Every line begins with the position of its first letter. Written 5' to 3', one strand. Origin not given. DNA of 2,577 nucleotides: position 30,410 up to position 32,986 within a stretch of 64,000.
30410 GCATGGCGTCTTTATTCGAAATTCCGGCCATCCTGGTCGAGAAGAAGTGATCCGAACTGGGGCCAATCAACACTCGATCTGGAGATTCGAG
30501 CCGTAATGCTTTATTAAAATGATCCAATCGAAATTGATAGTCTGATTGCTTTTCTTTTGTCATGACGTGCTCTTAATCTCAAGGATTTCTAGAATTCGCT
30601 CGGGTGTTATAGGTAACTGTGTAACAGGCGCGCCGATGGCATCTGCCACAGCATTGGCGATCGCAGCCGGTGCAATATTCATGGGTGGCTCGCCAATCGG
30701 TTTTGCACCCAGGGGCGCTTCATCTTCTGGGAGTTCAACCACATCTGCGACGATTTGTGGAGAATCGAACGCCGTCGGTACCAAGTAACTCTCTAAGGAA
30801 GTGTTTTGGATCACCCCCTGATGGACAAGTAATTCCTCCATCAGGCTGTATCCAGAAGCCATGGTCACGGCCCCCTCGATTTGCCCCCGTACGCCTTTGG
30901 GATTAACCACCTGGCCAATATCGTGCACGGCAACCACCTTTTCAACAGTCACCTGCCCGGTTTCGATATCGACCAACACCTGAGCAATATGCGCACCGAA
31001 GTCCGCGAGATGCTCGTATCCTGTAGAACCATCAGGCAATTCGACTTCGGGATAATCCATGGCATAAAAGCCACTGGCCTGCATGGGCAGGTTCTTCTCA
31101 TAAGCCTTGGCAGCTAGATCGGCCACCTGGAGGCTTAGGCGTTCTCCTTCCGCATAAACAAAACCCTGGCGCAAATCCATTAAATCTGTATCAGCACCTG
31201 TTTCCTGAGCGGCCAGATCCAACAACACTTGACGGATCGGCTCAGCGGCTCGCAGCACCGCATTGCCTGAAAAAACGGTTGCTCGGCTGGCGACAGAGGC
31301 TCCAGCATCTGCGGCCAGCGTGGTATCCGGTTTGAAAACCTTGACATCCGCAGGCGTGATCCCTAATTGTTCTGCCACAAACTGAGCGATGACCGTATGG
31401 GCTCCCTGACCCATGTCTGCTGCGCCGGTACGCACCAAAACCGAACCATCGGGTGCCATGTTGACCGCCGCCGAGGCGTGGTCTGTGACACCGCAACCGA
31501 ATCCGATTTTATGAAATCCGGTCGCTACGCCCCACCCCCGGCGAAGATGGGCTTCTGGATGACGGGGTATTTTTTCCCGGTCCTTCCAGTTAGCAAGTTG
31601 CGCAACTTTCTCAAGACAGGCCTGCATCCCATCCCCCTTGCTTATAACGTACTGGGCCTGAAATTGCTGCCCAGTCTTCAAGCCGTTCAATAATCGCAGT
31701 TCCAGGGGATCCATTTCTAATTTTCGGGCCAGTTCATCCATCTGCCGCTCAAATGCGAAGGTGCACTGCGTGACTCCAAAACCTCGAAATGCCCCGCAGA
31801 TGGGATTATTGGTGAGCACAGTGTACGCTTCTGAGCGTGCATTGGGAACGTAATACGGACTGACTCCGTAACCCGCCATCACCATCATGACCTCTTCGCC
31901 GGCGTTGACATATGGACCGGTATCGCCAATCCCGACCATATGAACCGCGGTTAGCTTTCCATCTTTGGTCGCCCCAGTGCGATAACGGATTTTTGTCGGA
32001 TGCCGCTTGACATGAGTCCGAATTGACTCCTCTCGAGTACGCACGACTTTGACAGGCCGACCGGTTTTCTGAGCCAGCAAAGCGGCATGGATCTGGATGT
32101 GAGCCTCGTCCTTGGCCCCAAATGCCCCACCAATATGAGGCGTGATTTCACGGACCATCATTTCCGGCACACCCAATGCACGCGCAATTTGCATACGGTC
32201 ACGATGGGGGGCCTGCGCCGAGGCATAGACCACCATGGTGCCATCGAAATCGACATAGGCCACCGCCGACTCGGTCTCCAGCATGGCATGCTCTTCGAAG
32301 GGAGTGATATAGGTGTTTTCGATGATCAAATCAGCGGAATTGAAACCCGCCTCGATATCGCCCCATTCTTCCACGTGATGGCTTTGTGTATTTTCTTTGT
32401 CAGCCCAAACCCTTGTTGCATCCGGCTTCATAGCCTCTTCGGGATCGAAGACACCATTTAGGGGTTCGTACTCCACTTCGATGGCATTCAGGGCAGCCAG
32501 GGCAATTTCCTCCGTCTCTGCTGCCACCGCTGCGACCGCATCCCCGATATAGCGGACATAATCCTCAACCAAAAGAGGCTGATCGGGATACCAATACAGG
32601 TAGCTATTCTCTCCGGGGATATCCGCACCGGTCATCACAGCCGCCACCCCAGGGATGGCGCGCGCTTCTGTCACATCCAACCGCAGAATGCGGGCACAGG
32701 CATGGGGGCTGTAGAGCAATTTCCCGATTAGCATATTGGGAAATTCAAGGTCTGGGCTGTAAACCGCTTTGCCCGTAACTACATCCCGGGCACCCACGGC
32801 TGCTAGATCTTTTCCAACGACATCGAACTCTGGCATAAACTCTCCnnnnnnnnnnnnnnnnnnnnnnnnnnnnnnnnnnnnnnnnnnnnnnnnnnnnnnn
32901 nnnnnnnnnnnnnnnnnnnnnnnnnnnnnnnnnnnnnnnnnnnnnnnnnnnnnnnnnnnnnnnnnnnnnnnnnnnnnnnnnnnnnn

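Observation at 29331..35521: A Mo-hydroxylase operon split by a corrinoid protein and a small transporter, ending in an ATGA-coupled URO-D-family methyltransferase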

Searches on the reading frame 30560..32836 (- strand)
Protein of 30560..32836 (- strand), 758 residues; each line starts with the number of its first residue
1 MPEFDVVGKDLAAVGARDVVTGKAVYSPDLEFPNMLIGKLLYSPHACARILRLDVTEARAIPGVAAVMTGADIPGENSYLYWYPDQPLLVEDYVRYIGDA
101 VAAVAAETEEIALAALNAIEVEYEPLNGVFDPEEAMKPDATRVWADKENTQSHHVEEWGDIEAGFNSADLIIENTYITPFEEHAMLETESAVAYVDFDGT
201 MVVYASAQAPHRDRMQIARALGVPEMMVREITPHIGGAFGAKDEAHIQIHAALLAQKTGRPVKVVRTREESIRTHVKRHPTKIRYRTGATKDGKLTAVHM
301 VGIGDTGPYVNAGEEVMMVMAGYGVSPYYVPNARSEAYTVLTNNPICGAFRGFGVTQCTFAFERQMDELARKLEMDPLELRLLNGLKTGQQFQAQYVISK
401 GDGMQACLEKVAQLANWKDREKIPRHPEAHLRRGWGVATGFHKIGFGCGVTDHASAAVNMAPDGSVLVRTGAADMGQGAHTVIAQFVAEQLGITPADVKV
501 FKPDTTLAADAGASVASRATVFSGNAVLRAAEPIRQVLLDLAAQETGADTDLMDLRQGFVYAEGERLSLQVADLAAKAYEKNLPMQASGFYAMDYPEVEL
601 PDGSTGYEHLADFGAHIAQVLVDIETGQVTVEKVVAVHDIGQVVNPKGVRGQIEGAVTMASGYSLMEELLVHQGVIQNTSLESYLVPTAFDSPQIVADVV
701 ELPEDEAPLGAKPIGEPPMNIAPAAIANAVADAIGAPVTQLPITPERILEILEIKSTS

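Call 4: search_protein_families(library=pfam, proteins=[window:30560-32836:-])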
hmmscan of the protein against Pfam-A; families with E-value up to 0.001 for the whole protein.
window:30560-32836:- (758 aa): 3 families
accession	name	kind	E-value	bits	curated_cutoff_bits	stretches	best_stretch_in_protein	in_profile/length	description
PF02738.23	MoCoBD_1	-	5.2e-78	261.9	27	1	151-384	6-243/244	Molybdopterin cofactor-binding domain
PF20256.3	MoCoBD_2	-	4.3e-77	259.8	27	1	410-693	1-283/283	Molybdopterin cofactor-binding domain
PF01315.27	Ald_Xan_dh_C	-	1.3e-29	103.2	31.3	1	21-126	1-109/110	Aldehyde oxidase and xanthine dehydrogenase, a/b hammerhead domain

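Call 25: search_protein_families(library=ncbifam, proteins=[window:30560-32836:-], max_evalue=0.00001)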
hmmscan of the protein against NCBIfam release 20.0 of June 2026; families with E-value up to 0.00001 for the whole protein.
window:30560-32836:- (758 aa): 13 families
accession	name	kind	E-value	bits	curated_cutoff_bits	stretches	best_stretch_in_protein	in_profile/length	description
TIGR03196.1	pucD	equivalog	7.5e-174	580.1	783.65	1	16-751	12-757/763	xanthine dehydrogenase subunit D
TIGR03194.1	4hydrxCoA_A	equivalog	4.5e-163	544.5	994.55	1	16-752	6-746/746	4-hydroxybenzoyl-CoA reductase subunit alpha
NF043082.1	XdhA_XDHase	equivalog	1.1e-161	539.6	780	1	7-752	1-752/758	xanthine dehydrogenase subunit XdhA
NF007426.0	PRK09970.1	equivalog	9.6e-152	506.7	916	1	5-752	4-755/761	xanthine dehydrogenase molybdenum-binding subunit XdhA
TIGR03311.1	Se_dep_XDH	equivalog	3.7e-130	435.5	830.45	2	6-542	161-682/848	selenium-dependent xanthine dehydrogenase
NF041018.1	glyceraldDH_alpha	equivalog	4e-111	372.7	790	1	6-749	2-741/741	glyceraldehyde dehydrogenase subunit alpha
TIGR02965.1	xanthine_xdhB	equivalog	1.5e-108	363.9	849.5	1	15-751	9-753/758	xanthine dehydrogenase molybdopterin binding subunit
NF045668.1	pterin_aldehy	equivalog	2.7e-106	356.6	1100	2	9-534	177-714/905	molybdopterin-dependent aldehyde oxidoreductase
TIGR03313.1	Se_sel_red_Mo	hypoth_equivalog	1.6e-102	343.9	1101.9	2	155-753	358-950/951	molybdopterin-dependent oxidoreductase Mo/Fe-S-binding subunit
NF041671.1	peri_hyde_PaoC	equivalog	2e-100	337.3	1180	1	4-752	15-731/735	aldehyde oxidoreductase molybdenum-binding subunit PaoC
NF040766.1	CODH_aero_grp5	exception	6.1e-92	309.1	950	1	6-750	4-783/785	aerobic carbon-monoxide dehydrogenase large subunit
TIGR02416.1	CO_dehy_Mo_lg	equivalog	5.1e-90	302.7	991.15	1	20-749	6-768/770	aerobic carbon-monoxide dehydrogenase large subunit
TIGR02969.1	mam_aldehyde_ox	subfamily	1.8e-56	191.4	1912.3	1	5-705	574-1248/1330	aldehyde oxidase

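Call 27: search_solved_structures(query=window:30563-32836:-, max_evalue=1e-30, show_alignments=0)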
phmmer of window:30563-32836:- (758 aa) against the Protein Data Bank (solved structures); distinct sequences matched with E-value up to 1e-30: 42.
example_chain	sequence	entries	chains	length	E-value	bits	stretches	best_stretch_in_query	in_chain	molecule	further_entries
1rm6_A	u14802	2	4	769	3.5e-112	379.5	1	2-756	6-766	4-hydroxybenzoyl-CoA reductase alpha subunit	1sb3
3hrd_A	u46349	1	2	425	1.1e-96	328.3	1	3-413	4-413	Nicotinate dehydrogenase large molybdopterin subunit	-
8uem_A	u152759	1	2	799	3.9e-81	276.8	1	20-757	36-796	Carbon monoxide dehydrogenase (Large chain), CoxL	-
1jro_B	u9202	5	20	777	3.1e-77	264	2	7-385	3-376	xanthine dehydrogenase, chain B | XANTHINE DEHYDROGENASE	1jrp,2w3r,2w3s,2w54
2w55_B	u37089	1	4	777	4.5e-77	263.4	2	7-385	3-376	XANTHINE DEHYDROGENASE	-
1t3q_B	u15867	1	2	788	1.9e-73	251.4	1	19-752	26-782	quinoline 2-oxidoreductase large subunit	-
1dgj_A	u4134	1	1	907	2.8e-73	250.9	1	18-534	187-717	ALDEHYDE OXIDOREDUCTASE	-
7dqx_A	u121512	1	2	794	2.5e-71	244.4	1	8-749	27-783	6-hydroxypseudooxynicotine dehydrogenase complex subunit gamma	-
1zxi_B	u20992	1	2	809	4.2e-71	243.7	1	20-734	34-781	Carbon monoxide dehydrogenase large chain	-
1n5w_B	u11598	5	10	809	6e-71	243.2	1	20-734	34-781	Carbon monoxide dehydrogenase large chain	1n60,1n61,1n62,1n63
1sij_A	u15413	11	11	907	1.4e-67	232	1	20-534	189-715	Aldehyde oxidoreductase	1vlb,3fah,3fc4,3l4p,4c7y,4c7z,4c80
1ffu_B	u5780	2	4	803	1.7e-67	231.7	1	19-748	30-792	CUTL, MOLYBDOPROTEIN OF CARBON MONOXIDE DEHYDROGENASE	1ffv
1fiq_C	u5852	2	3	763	1e-66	229.2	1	5-739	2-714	XANTHINE OXIDASE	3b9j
3sr6_C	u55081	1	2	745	1.2e-66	228.9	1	5-536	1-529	Xanthine dehydrogenase/oxidase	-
3etr_C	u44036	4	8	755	1.3e-66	228.8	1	5-536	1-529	Xanthine dehydrogenase/oxidase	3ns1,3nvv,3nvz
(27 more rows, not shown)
